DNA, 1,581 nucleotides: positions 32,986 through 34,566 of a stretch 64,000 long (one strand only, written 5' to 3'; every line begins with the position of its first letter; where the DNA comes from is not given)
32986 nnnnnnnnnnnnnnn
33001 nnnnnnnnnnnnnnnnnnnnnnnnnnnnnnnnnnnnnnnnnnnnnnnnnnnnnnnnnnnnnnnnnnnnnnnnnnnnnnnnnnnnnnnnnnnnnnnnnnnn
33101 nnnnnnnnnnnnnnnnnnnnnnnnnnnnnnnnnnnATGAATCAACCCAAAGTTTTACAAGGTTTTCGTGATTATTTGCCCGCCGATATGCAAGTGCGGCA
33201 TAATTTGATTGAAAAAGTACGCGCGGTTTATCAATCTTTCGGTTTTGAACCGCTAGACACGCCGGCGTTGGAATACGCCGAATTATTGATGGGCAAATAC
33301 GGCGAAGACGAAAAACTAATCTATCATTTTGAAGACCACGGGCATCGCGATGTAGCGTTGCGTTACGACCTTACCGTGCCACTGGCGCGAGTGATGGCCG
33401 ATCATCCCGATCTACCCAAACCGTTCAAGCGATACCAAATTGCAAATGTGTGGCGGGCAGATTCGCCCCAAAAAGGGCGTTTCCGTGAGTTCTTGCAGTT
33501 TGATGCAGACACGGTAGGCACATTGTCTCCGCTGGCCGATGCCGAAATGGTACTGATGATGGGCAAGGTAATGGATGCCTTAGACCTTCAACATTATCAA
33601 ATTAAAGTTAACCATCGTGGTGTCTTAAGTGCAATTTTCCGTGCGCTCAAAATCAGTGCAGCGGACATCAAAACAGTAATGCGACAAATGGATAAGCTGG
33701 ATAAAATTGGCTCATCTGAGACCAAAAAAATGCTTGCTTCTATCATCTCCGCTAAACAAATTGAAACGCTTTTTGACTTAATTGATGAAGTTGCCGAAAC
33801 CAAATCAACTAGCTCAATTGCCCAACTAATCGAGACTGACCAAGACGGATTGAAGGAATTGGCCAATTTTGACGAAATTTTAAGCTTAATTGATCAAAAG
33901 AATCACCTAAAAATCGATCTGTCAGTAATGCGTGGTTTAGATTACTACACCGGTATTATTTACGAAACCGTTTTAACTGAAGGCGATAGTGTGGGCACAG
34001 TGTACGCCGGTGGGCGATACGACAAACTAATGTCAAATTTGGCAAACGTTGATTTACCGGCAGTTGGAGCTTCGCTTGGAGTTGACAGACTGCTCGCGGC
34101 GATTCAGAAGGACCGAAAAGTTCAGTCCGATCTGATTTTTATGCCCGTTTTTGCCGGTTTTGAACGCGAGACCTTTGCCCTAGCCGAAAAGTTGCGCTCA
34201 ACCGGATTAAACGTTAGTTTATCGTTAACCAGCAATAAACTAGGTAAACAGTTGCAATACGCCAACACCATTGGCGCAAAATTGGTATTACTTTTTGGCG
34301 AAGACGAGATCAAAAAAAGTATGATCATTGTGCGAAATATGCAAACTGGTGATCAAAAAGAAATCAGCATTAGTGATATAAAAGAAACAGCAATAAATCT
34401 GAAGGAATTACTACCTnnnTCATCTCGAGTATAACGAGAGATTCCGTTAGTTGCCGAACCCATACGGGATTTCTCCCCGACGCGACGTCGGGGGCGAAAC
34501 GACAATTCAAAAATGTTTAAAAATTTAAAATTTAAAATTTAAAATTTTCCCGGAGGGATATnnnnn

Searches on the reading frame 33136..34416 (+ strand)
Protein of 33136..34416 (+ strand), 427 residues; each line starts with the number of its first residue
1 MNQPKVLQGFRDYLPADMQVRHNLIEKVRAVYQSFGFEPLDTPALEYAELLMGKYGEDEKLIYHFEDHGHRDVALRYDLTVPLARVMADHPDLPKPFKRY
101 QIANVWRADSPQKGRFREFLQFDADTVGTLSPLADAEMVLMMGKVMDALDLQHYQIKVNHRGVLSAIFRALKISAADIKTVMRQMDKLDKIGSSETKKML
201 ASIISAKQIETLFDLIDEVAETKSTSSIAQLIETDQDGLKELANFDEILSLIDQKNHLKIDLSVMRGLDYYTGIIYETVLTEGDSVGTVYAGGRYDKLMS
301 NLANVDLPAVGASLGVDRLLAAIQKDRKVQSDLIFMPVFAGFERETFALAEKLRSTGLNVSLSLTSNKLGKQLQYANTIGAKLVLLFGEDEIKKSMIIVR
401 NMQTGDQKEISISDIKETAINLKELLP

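Call 45: search_protein_families(library=pfam, proteins=[window:33136-34416:+], max_evalue=0.001)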
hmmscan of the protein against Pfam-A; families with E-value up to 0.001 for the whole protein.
window:33136-34416:+ (427 aa): 4 families
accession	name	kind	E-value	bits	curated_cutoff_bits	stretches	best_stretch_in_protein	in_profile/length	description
PF13393.11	tRNA-synt_His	-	8.5e-50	170.2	25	1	9-319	1-308/308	Histidyl-tRNA synthetase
PF03129.25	HGTP_anticodon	-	1.3e-12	48.1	21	1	339-418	8-90/94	Anticodon binding domain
PF00587.30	tRNA-synt_2b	-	3.3e-05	24.5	29.3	1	63-195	1-135/179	tRNA synthetase class II core domain (G, H, P, S and T)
PF00152.25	tRNA-synt_2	-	0.00014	21.5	25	0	99-126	94-121/308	tRNA synthetases class II (D, K and N)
